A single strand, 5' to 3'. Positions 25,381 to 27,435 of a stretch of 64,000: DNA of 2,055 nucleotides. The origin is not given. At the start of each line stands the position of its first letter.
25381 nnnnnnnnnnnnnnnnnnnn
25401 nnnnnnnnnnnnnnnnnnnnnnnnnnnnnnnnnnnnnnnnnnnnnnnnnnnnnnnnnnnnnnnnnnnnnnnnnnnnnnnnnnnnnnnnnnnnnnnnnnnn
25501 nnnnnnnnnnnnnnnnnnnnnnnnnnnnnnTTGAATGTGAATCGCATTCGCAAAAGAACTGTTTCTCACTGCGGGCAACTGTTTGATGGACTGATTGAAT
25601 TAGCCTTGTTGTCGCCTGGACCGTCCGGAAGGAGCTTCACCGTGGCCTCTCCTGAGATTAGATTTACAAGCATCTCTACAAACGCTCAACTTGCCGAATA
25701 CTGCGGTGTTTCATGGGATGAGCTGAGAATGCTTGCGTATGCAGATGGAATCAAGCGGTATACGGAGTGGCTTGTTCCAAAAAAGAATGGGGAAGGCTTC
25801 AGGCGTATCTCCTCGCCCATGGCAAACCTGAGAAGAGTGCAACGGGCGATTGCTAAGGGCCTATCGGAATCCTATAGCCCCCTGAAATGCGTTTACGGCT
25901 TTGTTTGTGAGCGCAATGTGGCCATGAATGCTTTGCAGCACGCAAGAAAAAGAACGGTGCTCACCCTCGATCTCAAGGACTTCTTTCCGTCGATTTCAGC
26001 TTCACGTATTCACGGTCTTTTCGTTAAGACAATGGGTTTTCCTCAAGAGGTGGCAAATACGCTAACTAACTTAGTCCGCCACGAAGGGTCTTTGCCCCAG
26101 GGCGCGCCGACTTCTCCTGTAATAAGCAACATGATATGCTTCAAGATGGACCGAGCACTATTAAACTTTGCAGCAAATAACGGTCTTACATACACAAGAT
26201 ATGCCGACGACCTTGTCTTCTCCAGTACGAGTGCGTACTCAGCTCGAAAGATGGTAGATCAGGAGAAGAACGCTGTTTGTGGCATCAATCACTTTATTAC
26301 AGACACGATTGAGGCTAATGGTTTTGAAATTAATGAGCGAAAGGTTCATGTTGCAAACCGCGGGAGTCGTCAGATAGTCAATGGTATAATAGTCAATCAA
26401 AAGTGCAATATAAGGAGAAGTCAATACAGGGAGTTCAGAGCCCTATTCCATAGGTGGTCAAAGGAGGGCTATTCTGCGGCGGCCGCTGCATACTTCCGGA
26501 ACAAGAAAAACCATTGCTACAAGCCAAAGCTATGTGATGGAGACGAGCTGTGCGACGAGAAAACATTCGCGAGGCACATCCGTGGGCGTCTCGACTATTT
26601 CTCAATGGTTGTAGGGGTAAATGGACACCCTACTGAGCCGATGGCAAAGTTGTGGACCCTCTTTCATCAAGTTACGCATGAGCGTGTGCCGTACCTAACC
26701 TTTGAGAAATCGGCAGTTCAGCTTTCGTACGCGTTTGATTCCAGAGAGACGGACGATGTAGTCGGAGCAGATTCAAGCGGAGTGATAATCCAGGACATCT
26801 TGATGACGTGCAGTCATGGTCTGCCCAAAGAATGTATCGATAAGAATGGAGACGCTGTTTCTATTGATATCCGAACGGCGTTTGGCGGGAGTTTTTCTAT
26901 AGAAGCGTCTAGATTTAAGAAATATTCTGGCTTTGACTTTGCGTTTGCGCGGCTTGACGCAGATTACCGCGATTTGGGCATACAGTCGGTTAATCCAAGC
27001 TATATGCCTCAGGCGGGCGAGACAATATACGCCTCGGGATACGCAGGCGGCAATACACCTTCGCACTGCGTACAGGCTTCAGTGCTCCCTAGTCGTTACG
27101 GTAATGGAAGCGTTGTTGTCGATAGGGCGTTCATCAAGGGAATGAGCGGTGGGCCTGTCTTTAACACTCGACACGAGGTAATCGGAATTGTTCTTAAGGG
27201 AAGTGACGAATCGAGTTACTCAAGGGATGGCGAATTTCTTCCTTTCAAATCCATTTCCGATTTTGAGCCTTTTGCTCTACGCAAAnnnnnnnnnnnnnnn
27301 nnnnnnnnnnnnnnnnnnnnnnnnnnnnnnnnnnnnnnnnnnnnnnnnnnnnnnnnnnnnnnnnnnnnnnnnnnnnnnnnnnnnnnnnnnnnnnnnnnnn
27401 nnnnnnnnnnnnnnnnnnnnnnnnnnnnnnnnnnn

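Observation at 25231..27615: Retron-type reverse transcriptase fused to a trypsin-like serine protease, in an AT-rich pocket next to a LlaJI-like R-M system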

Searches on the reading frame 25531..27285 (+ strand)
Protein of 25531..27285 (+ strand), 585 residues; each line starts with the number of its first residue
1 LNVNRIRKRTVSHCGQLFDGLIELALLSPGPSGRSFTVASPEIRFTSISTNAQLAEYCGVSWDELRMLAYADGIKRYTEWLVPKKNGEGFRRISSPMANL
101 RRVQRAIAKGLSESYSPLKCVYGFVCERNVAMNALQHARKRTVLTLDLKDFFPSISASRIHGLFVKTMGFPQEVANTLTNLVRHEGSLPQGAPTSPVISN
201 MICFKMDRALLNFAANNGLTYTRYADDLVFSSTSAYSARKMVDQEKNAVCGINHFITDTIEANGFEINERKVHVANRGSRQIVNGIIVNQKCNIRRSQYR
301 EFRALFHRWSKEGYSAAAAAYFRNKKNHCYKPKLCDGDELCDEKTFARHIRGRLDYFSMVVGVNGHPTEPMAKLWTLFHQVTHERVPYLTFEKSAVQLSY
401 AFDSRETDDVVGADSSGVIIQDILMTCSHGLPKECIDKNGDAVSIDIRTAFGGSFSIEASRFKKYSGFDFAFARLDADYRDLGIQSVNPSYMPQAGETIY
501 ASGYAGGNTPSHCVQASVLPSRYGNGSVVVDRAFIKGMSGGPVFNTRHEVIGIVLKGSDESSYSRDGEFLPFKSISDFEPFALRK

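Call 5: search_protein_families(library=pfam, proteins=[window:25531-27285:+], max_evalue=1)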
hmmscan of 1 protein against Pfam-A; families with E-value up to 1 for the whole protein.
window:25531-27285:+ (585 aa): 5 families
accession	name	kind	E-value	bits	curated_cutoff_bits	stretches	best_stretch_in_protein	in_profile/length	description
PF00078.32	RVT_1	-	4.8e-19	69.3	29.6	1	83-276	2-193/205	Reverse transcriptase (RNA-dependent DNA polymerase)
PF13365.12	Trypsin_2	-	3.4e-12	47.7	27.6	1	416-553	2-144/144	Trypsin-like peptidase domain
PF00089.32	Trypsin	-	0.013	15.7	20.6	1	468-575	87-216/220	Trypsin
PF00949.27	Peptidase_S7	-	0.014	15.7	20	1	523-553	82-112/131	Peptidase S7, Flavivirus NS3 serine protease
PF01732.22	Mycop_pep_DUF31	-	0.12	12.5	27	1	521-554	311-344/346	Mycoplasma peptidase (DUF31)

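Call 6: search_protein_families(library=padloc, proteins=[window:25531-27285:+], max_evalue=0.01)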
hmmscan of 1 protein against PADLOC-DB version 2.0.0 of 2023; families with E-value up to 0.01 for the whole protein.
window:25531-27285:+ (585 aa): 72 families (the best 25 are shown)
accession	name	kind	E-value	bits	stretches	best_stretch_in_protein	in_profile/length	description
PDLC02959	RT-Protease_XI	-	3e-116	387.3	1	45-576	5-505/510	single gene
PDLC02960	RT-Protease_XI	-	3.4e-115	383.9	1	45-575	3-500/506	single gene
PDLC02961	RT-TIR_XII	-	4.7e-97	323.8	1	42-369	8-321/475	single gene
PDLC02962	RT-TIR_XII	-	4.4e-96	320.6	1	42-371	8-324/478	single gene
PDLC02965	RT-Toprim_I-C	-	3e-82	275.2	1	54-367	4-299/529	single gene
PDLC02968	RT-Toprim_I-C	-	4e-82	274.8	1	54-364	4-296/529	single gene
PDLC02956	RT_XIII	-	2.5e-78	262.2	1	46-363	111-411/469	-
PDLC02966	RT-Toprim_I-C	-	2.9e-71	238.7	1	46-361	13-318/568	single gene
PDLC02963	RT-Toprim_I-C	-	8.6e-71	237.1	1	46-365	8-317/552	single gene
PDLC02967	RT-Toprim_I-C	-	7.4e-68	227.7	1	45-313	3-272/549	single gene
PDLC02964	RT-Toprim_I-C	-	2e-65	219.6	1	45-313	3-273/554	single gene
PDLC02946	RT_III-A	-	3.2e-64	215.1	1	50-311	36-281/330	-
PDLC02942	RT_III-A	-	4.6e-64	214.7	1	48-327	42-305/341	-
PDLC02941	RT_II-A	-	4.1e-63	211.4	1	44-314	9-265/309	-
PDLC02949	RT_other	-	3.3e-62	209.3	2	188-318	314-432/481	-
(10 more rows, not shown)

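Call 7: search_protein_families(library=ncbifam, proteins=[window:25531-27285:+], max_evalue=0.01)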
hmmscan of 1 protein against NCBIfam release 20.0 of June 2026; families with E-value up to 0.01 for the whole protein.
window:25531-27285:+ (585 aa): 6 families
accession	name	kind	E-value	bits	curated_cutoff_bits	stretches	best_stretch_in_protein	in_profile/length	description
NF042941.1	Retron_TIR_antiphage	equivalog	1.8e-75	254.6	600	1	53-383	4-324/464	TIR domain-containing anti-phage reverse transcriptase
NF038237.1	retron_Ec67_fus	exception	8.2e-74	249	450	1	45-365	4-319/572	retron Ec67 family RNA-directed DNA polymerase/endonuclease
NF038233.2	retron_St85_RT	exception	5.3e-59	199.9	235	1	53-319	2-263/289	retron St85 family RNA-directed DNA polymerase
TIGR04416.1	group_II_RT_mat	equivalog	4.9e-14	52.2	300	1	54-278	32-255/353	group II intron reverse transcriptase/maturase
NF041746.1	Drt2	equivalog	4.9e-11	42.4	390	1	183-276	219-300/416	antiviral reverse transcriptase Drt2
NF041747.1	Drt3a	equivalog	2.9e-06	26.9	200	1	132-273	102-236/412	antiviral reverse transcriptase Drt3a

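Call 12: find_homologous_proteins(query=window:25642-27285:+, max_evalue=1e-10)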
Query window:25642-27285:+ (548 aa): 6637 proteins with E <= 1e-10 among 8000 candidates; the best 120 are listed.
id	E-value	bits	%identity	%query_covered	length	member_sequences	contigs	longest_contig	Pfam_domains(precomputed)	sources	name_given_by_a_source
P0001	0.0e+0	1255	99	100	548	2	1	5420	PF13365.13,PF00078.33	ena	-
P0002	0.0e+0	1188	94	100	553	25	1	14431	PF13365.13,PF00078.33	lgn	-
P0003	0.0e+0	1146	91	100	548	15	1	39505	PF13365.13,PF00078.33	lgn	-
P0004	0.0e+0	1115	88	100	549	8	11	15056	PF13365.13,PF00078.33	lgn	-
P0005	0.0e+0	1113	88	99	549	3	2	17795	PF13365.13,PF00078.33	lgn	-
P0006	0.0e+0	1107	86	100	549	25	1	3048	PF13365.13,PF00078.33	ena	-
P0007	0.0e+0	1084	86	99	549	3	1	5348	PF13365.13,PF00078.33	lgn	-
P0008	0.0e+0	1072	85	100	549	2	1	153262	PF13365.13,PF00078.33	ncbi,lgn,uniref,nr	ncbi:reverse transcriptase domain-containing protein [Olsenella sp. An290]|uniref:reverse transcript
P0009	0.0e+0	1060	84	99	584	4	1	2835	PF13365.13,PF00078.33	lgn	-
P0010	9.1e-272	920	73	99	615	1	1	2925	PF13365.13,PF00078.33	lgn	-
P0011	4.3e-266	902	98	72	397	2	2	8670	PF00078.33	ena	-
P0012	2.3e-258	876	69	99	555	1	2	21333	PF13365.13,PF00078.33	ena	-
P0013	1.2e-188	646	53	99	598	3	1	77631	PF13365.13,PF00078.33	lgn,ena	-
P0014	6.1e-188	644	53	99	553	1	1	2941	PF13365.13,PF00078.33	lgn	-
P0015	3.2e-160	552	49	98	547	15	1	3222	PF13365.13,PF00078.33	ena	-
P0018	9.6e-151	521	46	98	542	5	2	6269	PF13365.13,PF00078.33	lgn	-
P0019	2.4e-149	516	47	98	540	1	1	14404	PF13365.13,PF00078.33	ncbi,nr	ncbi:MAG: reverse transcriptase domain-containing protein [Coriobacteriales bacterium]|nr:reverse tr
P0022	1.6e-143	497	46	98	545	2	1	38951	PF13365.13,PF00078.33,PF00089.33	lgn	-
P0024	9.3e-141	488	44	97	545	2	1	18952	PF13365.13,PF00078.33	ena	-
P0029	1.1e-120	422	41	97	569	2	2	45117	PF13365.13,PF00078.33,PF00089.33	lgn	-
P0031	3.1e-118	414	41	98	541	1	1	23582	PF13365.13,PF00078.33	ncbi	-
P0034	2.2e-116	408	40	97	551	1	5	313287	PF13365.13,PF00078.33,PF00089.33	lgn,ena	-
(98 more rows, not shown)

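Call 19: find_related_loci(query=A1, collection=genome_contigs, flank=4000)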
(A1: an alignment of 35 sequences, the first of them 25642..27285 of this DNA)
Query A1 (548 aa) in genome_contigs; peptide patterns used: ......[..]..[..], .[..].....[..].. (x = any residue, [..] = any of these).
600 stretches matched a pattern (row limit reached: there are more); 597 encode a relative of the query (tblastn E <= 1e-3); the best 80 are kept; 80 distinct loci.
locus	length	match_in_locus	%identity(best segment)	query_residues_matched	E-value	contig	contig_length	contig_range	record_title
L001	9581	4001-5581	32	6-536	9e-70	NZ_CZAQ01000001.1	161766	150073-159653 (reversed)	Collinsella aerofaciens strain 2789STDY5834902, whole genome shotgun sequence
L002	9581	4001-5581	32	6-536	9e-70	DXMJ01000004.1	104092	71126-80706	MAG TPA_asm: Collinsella sp. isolate HRGM_Genome_0485 HRGM_Genome_0485_4, whole genome shotgun sequence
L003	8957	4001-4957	37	7-327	5e-62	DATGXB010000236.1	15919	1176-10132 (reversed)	MAG TPA_asm: Nostocaceae cyanobacterium isolate SMAG_U10597 k141_153473, whole genome shotgun sequence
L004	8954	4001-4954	38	7-327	1e-61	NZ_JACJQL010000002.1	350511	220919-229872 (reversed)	Nostoc parmelioides FACHB-3921 contig2, whole genome shotgun sequence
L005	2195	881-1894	35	6-350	1e-62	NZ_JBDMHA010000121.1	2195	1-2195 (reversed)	Collinsella aerofaciens strain RTP31002st1_G1_RTP31002_201218 NODE_121_length_2341_cov_13.072880, whole genome shotgun s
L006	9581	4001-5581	32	6-536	1e-68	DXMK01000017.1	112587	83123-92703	MAG TPA_asm: Collinsella sp. isolate HRGM_Genome_0486 HRGM_Genome_0486_17, whole genome shotgun sequence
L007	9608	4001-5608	29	8-535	3e-60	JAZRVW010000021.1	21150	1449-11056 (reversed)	MAG: Oscillospiraceae bacterium isolate T1900044953_TA20190006.MAGScoT_cleanbin_000008 SGB_3731_k141_1084147, whole geno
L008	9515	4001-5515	30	39-544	6e-60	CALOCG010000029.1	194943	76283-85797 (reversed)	MAG: Nitrospinota bacterium isolate LOGT_bin.0048 genome assembly, contig: contig_45591, whole genome shotgun sequence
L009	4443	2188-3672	30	38-538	2e-59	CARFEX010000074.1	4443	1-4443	MAG TPA_asm: uncultured Eubacteriales bacterium isolate MGBC145026 genome assembly, contig: MGBC145026.74, whole genome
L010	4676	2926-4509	30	17-541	8e-59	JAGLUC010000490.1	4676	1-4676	MAG: Methylococcales bacterium isolate RS_11_22 ZL20.bin.22.fa_490, whole genome shotgun sequence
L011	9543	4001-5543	40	1-529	3e-58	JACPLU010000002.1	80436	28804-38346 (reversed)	MAG: Parcubacteria group bacterium isolate NC_groundwater_529_Ag_S-0.1um_38_18 S35_SO-1_scaffold_148104, whole genome sh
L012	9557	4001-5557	28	5-515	3e-58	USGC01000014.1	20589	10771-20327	uncultured bacterium isolate UMGS1686 genome assembly, contig: NODE_1512_length_20589_cov_5.332083, whole genome shotgun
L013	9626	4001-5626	30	2-541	1e-57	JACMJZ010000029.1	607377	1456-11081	MAG: Pyrinomonadaceae bacterium isolate ES-bin-189 ES-bin-189-contig-k141_10991756, whole genome shotgun sequence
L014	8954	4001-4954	36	7-327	2e-57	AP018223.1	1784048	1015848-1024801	Nostoc linckia NIES-25 plasmid plasmid1 DNA, nearly complete genome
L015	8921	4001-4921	39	17-325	6e-57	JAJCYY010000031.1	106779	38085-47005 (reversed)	MAG: Chloroflexota bacterium isolate OFTM297 OFTM297_30, whole genome shotgun sequence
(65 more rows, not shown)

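Call 20: find_encoding_contigs(protein=P0003, flank=4000, max_places=2)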
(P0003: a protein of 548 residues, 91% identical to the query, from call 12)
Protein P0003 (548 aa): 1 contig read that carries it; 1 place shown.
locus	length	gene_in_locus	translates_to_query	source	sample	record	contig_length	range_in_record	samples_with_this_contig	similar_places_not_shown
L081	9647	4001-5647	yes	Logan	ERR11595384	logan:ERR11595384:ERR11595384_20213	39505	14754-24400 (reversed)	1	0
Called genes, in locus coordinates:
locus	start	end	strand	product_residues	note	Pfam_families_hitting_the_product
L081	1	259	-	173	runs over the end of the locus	PF13470:PIN_3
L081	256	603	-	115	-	PF04221:RelB (weak)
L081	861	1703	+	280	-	-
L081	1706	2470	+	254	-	-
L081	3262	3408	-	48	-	-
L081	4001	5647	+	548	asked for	PF00078:RVT_1, PF13365:Trypsin_2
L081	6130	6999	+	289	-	PF00145:DNA_methylase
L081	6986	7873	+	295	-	PF00145:DNA_methylase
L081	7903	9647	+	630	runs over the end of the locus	PF07728:AAA_5 (weak)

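Call 21: find_encoding_contigs(protein=P0008, flank=4000, max_places=2)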
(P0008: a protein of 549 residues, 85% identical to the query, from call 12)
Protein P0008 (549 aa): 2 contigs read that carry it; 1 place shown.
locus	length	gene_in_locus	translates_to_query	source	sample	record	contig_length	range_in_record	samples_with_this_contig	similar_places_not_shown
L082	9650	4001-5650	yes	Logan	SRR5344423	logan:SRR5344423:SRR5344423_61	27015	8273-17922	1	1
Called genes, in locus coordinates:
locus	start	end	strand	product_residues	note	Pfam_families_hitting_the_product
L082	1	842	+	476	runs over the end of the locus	PF01235:Na_Ala_symp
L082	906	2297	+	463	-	-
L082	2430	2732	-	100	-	PF13391:HNH_2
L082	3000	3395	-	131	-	PF08274:Zn_Ribbon_YjdM (faint)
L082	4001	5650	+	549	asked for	PF00078:RVT_1, PF13365:Trypsin_2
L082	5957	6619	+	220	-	PF10544:T5orf172, PF13455:MUG113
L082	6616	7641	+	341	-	-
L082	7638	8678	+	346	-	PF07669:Eco57I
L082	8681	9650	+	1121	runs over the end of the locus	PF04851:ResIII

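Call 22: find_encoding_contigs(protein=P0012, flank=4000, max_places=2)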
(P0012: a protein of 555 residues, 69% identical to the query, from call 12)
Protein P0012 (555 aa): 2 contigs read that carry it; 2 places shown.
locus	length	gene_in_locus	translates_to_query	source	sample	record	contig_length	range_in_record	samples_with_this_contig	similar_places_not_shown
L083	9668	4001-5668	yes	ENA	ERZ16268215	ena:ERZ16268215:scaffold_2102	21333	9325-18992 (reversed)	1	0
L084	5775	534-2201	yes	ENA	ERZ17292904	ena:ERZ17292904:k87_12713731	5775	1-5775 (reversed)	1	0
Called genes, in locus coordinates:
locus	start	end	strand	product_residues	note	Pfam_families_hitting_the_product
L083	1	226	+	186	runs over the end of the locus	PF01613:Flavin_Reduct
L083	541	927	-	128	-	-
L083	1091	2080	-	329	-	-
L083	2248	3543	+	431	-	-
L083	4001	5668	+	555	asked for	PF00078:RVT_1, PF13365:Trypsin_2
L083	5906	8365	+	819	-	PF00270:DEAD, PF04851:ResIII, PF18766:SWI2_SNF2, PF00271:Helicase_C (weak), PF08463:EcoEI_R_C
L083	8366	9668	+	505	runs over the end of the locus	PF12161:HsdM_N, PF02384:N6_Mtase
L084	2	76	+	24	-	?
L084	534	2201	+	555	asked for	PF00078:RVT_1, PF13365:Trypsin_2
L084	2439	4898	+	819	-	PF00270:DEAD, PF04851:ResIII, PF18766:SWI2_SNF2, PF00271:Helicase_C (weak), PF08463:EcoEI_R_C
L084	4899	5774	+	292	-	?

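Call 23: find_encoding_contigs(protein=P0013, flank=4000, max_places=2)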
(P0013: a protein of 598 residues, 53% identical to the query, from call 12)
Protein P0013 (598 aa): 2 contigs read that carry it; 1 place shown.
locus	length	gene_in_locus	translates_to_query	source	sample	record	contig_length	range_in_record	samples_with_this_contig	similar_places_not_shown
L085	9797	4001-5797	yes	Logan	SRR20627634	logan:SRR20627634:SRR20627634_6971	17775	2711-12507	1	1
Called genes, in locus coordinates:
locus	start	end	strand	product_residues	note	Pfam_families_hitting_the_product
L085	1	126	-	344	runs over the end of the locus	-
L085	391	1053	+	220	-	PF10544:T5orf172, PF13455:MUG113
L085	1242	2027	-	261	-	-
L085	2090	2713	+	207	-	-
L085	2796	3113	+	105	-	-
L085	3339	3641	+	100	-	-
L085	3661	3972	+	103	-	-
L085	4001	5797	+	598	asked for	PF00078:RVT_1, PF13365:Trypsin_2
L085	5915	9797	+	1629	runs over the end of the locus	PF13156:Mrr_cat_2, PF00270:DEAD (weak), PF04851:ResIII, PF00271:Helicase_C, PF22240:ISP_coupler, PF02384:N6_Mtase (weak), PF18135:Type_ISP_C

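Call 26: find_encoding_contigs(protein=P0015, flank=3000, max_places=2)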
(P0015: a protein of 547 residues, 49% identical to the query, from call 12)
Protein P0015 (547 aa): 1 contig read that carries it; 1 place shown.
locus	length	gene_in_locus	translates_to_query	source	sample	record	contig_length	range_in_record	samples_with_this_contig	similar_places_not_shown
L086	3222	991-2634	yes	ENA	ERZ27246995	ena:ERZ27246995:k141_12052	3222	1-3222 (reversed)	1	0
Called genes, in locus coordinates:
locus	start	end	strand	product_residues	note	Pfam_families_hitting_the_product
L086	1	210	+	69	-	?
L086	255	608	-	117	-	PF00872:Transposase_mut (weak)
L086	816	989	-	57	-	-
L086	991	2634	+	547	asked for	PF00078:RVT_1, PF13365:Trypsin_2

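Call 27: find_encoding_contigs(protein=P0019, flank=3000, max_places=2)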
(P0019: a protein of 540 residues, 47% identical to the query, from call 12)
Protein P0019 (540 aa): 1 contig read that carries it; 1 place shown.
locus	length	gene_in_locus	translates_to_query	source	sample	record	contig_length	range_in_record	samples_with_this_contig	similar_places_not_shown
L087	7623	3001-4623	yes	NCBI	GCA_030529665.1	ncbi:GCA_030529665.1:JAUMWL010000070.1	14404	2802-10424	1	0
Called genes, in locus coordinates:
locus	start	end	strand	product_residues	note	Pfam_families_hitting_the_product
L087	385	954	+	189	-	PF00589:Phage_integrase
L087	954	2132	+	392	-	PF02899:Phage_int_SAM_1 (weak), PF01695:IstB_IS21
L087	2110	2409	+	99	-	-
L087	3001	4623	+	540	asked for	PF00078:RVT_1, PF13365:Trypsin_2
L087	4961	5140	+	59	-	-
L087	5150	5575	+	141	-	-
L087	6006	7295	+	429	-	PF08808:RES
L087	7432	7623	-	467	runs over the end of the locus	PF28123:DUF8370, PF28130:DUF8371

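Call 28: find_encoding_contigs(protein=P0022, flank=3000, max_places=2)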
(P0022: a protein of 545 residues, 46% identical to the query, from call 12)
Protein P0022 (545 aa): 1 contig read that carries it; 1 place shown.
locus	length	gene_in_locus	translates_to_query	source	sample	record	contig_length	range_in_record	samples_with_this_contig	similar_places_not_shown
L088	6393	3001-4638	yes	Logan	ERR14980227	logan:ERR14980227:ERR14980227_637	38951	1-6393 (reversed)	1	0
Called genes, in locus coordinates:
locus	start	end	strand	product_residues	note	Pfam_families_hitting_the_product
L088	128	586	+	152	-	PF01695:IstB_IS21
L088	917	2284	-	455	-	PF07693:KAP_NTPase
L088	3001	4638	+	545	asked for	PF00078:RVT_1, PF00089:Trypsin (weak), PF13365:Trypsin_2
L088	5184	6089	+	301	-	PF01966:HD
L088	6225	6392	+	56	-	?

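Call 29: find_encoding_contigs(protein=P0024, flank=3000, max_places=2)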
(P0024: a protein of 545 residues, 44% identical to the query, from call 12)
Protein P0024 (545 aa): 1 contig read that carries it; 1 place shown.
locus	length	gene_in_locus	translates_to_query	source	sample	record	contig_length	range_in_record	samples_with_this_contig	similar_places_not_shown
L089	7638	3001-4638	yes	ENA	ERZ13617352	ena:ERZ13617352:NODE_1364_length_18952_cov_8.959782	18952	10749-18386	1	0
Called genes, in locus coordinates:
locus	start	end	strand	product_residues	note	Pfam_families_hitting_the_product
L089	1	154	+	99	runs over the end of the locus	PF01909:NTP_transf_2, PF18765:Polbeta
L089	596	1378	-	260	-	-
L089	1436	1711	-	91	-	-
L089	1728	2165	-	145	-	-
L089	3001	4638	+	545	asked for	PF00078:RVT_1, PF13365:Trypsin_2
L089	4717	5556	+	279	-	-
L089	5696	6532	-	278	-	PF13365:Trypsin_2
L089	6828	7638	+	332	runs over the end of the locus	PF14253:AbiH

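Call 45: find_encoding_contigs(protein=P0018, flank=2500, max_places=1)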
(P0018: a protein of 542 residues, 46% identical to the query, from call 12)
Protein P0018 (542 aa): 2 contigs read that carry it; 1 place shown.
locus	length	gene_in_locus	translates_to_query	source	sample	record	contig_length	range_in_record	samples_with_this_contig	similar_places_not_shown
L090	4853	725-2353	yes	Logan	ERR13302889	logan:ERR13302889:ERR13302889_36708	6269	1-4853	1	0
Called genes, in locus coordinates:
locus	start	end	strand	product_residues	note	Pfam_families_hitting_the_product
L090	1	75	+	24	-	?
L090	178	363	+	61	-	-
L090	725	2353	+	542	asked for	PF00078:RVT_1, PF13365:Trypsin_2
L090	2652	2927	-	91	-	-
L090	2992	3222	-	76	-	PF00872:Transposase_mut (weak)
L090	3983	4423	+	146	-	-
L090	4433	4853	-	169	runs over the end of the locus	-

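Call 46: find_encoding_contigs(protein=P0029, flank=2500, max_places=1)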
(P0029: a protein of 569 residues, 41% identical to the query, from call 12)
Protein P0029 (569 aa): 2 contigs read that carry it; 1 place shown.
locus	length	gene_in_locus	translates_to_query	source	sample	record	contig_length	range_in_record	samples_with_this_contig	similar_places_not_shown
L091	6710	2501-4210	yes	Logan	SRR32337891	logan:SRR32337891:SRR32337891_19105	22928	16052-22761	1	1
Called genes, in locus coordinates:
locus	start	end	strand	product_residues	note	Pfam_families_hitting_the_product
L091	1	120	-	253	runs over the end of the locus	-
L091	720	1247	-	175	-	PF02661:Fic (weak)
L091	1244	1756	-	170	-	PF13274:SocA_Panacea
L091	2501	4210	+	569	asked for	PF00078:RVT_1, PF00089:Trypsin (weak), PF13365:Trypsin_2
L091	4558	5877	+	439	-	-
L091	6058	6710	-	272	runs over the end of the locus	?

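Call 47: find_encoding_contigs(protein=P0031, flank=2500, max_places=1)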
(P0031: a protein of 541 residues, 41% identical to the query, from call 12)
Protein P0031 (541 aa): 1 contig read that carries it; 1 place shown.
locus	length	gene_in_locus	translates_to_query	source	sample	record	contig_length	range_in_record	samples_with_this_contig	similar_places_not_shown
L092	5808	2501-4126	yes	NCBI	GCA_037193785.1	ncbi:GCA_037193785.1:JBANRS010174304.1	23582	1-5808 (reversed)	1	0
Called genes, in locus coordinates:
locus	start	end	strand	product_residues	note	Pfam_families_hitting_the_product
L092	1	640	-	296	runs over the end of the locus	PF14393:DUF4422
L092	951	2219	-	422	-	PF13173:AAA_14, PF13635:DUF4143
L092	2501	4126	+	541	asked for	PF00078:RVT_1, PF13365:Trypsin_2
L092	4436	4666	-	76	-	-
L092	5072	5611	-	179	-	PF02357:NusG, PF00467:KOW (weak)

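Call 48: find_encoding_contigs(protein=P0034, flank=2500, max_places=1)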
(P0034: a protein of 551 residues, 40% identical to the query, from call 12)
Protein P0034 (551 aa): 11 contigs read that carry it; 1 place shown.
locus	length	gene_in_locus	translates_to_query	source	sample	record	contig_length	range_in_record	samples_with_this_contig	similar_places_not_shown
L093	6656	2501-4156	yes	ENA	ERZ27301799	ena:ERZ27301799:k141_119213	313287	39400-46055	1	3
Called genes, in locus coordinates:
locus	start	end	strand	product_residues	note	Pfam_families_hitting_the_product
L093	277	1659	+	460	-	-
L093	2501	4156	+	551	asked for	PF00078:RVT_1, PF00089:Trypsin, PF13365:Trypsin_2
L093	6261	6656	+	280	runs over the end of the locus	-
